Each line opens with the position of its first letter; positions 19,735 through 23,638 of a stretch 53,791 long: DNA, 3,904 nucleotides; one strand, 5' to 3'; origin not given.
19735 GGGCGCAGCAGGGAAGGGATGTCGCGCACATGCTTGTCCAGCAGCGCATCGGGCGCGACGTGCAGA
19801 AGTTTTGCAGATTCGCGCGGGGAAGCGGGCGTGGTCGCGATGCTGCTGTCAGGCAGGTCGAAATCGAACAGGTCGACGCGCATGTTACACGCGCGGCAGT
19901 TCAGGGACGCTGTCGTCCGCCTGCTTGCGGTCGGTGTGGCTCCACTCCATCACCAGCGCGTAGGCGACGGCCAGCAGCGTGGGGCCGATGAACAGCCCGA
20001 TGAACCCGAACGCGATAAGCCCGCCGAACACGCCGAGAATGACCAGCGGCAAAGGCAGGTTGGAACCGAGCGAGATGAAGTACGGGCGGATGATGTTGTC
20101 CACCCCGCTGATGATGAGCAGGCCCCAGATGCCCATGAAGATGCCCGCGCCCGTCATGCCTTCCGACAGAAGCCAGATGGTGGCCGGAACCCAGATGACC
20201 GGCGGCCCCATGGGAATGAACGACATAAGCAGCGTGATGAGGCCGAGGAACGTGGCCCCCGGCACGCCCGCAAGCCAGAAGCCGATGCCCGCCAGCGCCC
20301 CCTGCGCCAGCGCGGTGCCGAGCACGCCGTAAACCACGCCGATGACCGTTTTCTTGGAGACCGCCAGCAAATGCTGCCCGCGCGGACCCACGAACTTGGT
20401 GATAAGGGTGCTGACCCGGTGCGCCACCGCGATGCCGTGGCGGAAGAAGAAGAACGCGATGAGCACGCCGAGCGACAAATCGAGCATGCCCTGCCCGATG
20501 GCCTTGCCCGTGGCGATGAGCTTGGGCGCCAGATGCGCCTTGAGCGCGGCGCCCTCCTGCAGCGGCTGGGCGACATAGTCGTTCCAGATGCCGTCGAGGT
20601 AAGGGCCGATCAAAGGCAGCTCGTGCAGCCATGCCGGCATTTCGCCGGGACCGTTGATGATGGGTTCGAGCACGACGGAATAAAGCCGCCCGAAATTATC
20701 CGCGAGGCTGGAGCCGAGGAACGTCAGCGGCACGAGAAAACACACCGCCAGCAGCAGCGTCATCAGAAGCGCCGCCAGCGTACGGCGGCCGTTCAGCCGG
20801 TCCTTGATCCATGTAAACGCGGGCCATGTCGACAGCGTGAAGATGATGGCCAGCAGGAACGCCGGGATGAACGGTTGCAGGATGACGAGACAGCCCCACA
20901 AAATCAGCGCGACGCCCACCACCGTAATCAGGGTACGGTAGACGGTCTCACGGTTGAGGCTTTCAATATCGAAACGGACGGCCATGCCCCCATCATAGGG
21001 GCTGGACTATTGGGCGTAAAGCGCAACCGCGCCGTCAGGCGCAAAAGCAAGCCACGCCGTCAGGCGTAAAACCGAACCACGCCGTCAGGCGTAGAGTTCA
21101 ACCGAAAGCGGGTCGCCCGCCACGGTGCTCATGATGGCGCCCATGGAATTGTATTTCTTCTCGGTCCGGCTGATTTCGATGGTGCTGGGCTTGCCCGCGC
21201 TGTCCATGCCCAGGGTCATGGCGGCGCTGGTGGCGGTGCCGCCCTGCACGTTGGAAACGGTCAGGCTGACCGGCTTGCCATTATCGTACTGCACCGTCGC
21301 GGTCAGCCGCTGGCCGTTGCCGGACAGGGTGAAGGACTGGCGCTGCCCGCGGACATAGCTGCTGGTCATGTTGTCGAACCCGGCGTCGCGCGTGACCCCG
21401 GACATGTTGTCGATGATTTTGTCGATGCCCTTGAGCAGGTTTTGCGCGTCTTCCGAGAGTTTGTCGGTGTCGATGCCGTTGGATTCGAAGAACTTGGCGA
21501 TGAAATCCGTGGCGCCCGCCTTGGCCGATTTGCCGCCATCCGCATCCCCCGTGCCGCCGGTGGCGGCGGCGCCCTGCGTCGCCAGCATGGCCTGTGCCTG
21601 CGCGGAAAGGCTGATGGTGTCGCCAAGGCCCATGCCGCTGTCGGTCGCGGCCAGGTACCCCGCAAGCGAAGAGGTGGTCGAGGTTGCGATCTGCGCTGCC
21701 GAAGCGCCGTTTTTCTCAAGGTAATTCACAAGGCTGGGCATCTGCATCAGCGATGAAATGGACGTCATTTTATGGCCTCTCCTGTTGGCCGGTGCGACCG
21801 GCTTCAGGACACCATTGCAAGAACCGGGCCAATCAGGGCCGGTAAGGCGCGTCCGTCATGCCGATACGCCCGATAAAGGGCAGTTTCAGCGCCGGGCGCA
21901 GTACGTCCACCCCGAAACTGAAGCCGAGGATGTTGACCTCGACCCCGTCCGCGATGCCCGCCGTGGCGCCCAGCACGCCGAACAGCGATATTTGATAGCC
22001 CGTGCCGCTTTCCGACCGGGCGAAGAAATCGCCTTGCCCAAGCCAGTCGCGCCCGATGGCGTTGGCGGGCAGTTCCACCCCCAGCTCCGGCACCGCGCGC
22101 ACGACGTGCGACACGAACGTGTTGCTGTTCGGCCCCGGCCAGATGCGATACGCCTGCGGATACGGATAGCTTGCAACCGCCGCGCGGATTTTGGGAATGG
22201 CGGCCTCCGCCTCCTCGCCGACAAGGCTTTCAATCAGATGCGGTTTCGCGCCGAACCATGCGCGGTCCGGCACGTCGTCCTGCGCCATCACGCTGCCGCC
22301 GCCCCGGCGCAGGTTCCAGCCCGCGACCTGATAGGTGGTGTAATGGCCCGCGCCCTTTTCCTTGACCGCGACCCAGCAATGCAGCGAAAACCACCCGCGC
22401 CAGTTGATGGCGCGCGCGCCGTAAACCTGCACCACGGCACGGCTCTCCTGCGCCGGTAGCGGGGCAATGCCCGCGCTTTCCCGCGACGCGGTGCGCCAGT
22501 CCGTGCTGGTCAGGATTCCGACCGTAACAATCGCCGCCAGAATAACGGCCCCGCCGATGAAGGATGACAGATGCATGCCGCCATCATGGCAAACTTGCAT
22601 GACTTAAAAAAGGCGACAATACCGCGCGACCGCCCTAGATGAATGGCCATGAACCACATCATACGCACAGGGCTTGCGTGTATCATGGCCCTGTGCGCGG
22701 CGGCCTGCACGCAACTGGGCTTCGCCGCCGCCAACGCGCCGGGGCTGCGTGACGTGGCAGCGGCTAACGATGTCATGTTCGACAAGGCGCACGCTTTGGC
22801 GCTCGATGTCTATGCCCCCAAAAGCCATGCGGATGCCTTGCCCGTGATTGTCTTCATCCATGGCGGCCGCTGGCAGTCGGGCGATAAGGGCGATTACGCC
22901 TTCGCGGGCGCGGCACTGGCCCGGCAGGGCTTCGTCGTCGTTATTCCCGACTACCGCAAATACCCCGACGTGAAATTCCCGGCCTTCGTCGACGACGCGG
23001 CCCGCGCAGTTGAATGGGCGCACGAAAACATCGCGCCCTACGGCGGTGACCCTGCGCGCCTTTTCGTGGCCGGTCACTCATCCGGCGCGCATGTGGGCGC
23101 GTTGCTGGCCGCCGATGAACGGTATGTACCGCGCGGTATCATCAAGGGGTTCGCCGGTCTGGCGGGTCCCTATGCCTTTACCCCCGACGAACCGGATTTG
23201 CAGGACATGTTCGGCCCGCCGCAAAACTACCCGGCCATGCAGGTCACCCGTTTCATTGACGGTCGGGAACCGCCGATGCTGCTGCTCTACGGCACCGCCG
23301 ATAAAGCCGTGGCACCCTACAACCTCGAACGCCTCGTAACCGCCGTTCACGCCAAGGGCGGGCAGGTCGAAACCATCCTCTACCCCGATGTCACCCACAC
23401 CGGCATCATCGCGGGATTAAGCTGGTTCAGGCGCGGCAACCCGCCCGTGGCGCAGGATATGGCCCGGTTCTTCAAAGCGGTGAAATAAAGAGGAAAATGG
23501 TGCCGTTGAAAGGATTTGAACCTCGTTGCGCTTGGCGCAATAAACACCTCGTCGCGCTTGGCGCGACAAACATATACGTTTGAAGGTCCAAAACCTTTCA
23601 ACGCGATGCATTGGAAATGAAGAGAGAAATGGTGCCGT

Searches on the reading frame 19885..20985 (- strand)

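Call 12: search_protein_families(library=pfam, proteins=[window:19885-20985:-], max_evalue=0.001)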
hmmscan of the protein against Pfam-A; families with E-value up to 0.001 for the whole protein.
window:19885-20985:- (366 aa): 1 family
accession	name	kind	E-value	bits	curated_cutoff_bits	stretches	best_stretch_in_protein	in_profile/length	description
PF01594.21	AI-2E_transport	-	1.2e-40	140.2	34.3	1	22-348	4-326/327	AI-2E family transporter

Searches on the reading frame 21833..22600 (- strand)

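Call 12: search_protein_families(library=pfam, proteins=[window:21833-22600:-], max_evalue=0.001)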
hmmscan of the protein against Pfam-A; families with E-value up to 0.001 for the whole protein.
window:21833-22600:- (255 aa): 1 family
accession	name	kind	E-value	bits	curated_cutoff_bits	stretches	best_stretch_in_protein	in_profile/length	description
PF12570.13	DUF3750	-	3.8e-47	160.6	25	1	55-186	2-128/128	Protein of unknown function (DUF3750)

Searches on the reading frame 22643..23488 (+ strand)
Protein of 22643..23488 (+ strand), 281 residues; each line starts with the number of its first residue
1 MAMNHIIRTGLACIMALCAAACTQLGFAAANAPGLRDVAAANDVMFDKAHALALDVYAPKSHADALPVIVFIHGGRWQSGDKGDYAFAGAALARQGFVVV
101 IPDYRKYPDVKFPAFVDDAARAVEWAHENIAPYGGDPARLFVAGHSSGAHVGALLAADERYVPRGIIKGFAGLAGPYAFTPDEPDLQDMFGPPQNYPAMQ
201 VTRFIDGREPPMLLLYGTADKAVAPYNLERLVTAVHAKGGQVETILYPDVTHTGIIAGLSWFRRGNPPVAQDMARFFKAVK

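Call 12: search_protein_families(library=pfam, proteins=[window:22643-23488:+], max_evalue=0.001)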
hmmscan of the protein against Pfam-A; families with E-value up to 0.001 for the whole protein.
window:22643-23488:+ (281 aa): 9 families
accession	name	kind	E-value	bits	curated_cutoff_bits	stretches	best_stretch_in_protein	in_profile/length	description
PF20434.5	BD-FAE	-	4.4e-30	105.2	26.8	1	54-158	1-109/215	BD-FAE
PF07859.19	Abhydrolase_3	-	1.3e-18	68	25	1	69-157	1-90/210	alpha/beta hydrolase fold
PF00135.34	COesterase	-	2.6e-17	63.4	27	2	47-105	81-141/515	Carboxylesterase family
PF12146.15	Hydrolase_4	-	1.3e-09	38.2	27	1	68-167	6-105/239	Serine aminopeptidase, S33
PF00326.27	Peptidase_S9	-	6.3e-09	36.1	22.6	1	117-258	46-188/213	Prolyl oligopeptidase family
PF12697.13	Abhydrolase_6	-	5.4e-07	30.9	26.3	1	69-203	1-109/217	Alpha/beta hydrolase family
PF00561.26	Abhydrolase_1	-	5e-05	23.5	25.8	0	67-194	1-122/245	alpha/beta hydrolase fold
PF07224.18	Chlorophyllase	-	5.7e-05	22.5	26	1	53-154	30-132/301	Chlorophyllase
PF01738.24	DLH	-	0.00036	20.6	21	0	172-252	129-186/217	Dienelactone hydrolase family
